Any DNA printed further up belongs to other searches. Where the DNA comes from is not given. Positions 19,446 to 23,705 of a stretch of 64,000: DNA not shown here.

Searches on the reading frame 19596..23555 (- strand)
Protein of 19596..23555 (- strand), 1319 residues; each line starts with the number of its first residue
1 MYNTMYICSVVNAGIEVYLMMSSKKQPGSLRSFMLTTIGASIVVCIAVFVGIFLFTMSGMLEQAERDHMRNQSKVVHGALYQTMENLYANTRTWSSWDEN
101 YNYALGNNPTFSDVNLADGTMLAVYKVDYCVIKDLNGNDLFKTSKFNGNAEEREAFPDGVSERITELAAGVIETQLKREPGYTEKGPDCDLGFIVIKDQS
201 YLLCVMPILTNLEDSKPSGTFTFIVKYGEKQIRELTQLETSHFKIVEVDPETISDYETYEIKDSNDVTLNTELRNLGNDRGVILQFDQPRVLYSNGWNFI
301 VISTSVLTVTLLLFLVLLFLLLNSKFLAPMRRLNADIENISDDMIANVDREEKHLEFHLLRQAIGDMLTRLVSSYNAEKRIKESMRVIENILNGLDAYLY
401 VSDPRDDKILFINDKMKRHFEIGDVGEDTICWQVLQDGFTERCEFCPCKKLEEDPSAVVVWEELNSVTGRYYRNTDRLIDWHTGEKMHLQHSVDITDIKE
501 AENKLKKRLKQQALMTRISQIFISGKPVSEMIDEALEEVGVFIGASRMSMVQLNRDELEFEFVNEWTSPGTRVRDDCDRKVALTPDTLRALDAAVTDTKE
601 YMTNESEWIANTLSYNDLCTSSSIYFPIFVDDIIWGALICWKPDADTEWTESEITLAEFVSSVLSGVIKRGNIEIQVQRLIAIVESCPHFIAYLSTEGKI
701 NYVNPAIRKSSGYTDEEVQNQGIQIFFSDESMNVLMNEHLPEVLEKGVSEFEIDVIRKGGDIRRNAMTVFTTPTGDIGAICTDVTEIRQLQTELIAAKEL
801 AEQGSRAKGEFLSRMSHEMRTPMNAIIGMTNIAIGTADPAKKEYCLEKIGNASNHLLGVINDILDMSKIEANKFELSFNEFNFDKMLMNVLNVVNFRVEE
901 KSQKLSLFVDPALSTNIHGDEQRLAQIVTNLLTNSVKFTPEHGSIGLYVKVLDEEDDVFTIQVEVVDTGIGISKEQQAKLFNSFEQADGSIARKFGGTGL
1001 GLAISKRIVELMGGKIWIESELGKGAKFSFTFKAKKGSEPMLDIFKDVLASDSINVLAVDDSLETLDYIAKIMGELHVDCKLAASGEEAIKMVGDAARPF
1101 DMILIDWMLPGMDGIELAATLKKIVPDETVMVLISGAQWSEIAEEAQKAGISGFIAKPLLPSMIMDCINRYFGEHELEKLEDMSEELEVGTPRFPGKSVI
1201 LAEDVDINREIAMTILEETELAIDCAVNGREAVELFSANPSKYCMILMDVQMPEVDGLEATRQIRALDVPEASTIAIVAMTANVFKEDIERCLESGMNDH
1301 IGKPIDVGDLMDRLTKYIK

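Call 84: search_protein_families(library=pfam, proteins=[window:19596-23555:-], max_evalue=0.0001)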
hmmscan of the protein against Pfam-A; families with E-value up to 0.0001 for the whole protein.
window:19596-23555:- (1319 aa): 8 families
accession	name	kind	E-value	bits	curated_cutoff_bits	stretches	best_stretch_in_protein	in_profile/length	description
PF00072.30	Response_reg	-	1.5e-38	131.8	30.2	2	1199-1314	1-110/111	Response regulator receiver domain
PF02518.31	HATPase_c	-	2.9e-30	105.4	26.4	1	919-1035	1-110/111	Histidine kinase-, DNA gyrase B-, and HSP90-like ATPase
PF05228.19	CHASE4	-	4.6e-16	59.7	26.2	1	79-243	1-137/140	CHASE4 domain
PF00512.31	HisKA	-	6.5e-16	58.6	26.9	1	807-871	1-65/66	His Kinase A (phospho-acceptor) domain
PF00989.32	PAS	-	4.1e-08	33.7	22.6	1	682-777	5-99/113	PAS fold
PF13426.13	PAS_9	-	1.1e-06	29.3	27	1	694-786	7-103/103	PAS domain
PF08448.16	PAS_4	-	2.4e-05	25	23.1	1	685-788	2-109/110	PAS fold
PF01590.32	GAF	-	3e-05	25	22.4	0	529-665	3-130/133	GAF domain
